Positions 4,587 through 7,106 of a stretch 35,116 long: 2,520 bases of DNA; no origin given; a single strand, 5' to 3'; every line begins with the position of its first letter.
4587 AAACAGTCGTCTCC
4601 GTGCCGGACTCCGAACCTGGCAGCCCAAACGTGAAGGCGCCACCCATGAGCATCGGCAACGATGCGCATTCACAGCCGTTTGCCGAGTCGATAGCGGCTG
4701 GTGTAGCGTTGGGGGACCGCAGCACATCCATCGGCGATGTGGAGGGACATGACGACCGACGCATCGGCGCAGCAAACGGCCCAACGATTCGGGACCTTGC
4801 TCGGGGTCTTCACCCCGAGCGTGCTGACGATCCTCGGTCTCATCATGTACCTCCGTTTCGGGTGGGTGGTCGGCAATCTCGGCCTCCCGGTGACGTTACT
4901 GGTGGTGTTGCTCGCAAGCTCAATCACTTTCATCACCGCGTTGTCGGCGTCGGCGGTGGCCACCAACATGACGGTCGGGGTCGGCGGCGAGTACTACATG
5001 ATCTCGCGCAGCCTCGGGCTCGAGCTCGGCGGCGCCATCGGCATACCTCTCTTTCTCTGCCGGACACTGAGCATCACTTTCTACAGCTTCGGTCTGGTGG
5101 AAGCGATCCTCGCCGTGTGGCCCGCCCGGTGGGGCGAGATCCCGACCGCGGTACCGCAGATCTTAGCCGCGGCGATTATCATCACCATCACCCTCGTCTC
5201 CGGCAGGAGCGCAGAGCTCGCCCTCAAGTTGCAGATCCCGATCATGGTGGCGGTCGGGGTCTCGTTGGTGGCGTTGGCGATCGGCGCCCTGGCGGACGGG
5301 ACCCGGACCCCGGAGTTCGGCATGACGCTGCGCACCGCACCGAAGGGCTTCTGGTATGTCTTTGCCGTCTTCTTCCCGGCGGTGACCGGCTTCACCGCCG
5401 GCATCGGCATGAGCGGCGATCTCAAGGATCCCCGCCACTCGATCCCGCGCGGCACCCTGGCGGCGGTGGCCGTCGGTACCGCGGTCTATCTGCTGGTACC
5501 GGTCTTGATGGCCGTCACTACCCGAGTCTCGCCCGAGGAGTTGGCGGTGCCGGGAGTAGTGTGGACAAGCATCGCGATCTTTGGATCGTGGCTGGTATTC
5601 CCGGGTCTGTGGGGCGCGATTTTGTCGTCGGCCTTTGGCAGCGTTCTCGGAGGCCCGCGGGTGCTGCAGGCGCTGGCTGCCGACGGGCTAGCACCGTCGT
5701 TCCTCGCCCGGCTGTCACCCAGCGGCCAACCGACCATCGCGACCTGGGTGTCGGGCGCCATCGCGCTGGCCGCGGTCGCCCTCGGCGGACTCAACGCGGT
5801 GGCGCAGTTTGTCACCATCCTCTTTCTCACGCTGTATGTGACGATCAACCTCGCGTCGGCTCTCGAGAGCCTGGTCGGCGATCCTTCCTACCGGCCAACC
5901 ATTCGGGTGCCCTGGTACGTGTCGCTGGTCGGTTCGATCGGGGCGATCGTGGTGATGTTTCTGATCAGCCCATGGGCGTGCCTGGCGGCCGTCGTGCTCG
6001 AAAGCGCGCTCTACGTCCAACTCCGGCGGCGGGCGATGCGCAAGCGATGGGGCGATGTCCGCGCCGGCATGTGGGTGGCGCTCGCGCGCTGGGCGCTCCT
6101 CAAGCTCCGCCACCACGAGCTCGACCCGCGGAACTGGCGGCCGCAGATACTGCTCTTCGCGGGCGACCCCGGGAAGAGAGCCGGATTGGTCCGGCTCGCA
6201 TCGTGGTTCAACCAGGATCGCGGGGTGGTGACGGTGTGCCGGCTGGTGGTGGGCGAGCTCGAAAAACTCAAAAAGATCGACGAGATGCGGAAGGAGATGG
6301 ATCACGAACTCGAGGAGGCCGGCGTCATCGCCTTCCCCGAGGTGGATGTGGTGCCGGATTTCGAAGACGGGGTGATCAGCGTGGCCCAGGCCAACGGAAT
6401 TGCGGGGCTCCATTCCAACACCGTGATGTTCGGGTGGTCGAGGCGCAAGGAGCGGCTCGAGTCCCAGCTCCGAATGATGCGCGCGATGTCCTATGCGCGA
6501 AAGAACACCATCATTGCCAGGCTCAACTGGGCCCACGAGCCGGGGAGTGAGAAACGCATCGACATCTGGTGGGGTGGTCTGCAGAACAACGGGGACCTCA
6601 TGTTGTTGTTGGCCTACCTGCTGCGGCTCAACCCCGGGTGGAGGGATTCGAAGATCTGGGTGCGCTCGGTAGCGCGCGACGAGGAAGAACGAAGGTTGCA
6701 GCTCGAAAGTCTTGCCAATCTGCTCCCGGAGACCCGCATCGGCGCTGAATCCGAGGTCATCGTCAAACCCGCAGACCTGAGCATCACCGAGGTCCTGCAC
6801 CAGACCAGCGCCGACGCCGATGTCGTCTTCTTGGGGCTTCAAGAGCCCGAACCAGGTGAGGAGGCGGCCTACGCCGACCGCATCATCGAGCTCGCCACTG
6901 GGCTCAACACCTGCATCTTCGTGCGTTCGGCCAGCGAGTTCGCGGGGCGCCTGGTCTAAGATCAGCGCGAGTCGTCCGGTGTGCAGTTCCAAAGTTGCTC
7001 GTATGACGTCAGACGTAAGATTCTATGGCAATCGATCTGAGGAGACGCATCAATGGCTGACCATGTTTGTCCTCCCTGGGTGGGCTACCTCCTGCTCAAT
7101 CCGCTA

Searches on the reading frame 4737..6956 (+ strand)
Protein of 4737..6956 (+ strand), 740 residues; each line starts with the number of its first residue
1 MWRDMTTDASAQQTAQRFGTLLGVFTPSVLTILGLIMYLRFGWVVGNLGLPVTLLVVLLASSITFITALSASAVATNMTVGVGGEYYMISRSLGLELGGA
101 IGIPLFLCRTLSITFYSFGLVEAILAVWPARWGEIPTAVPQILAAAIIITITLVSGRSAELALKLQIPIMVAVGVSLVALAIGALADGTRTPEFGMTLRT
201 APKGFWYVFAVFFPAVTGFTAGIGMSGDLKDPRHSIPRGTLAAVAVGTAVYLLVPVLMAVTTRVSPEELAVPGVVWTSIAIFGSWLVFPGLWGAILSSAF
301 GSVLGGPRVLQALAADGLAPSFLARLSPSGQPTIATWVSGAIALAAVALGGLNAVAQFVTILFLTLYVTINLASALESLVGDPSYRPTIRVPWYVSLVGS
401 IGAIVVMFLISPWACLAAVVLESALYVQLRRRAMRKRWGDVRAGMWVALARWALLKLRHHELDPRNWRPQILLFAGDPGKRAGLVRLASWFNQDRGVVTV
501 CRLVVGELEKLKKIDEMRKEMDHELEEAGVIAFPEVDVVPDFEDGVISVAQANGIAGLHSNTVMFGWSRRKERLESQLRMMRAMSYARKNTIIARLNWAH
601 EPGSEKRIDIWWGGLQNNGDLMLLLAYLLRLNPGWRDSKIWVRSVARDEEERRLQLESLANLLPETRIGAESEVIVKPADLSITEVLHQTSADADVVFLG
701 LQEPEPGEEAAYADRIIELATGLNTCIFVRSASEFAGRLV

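Call 60: search_protein_families(library=pfam, proteins=[window:4737-6956:+], max_evalue=0.01)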
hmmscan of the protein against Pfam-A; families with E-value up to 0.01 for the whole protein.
window:4737-6956:+ (740 aa): 2 families
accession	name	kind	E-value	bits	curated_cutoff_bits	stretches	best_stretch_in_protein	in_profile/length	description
PF00324.27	AA_permease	-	8.7e-42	143.8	24.6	1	24-472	2-469/470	Amino acid permease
PF03522.20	SLC12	-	3.6e-15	56.3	27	2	588-677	215-302/418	Solute carrier family 12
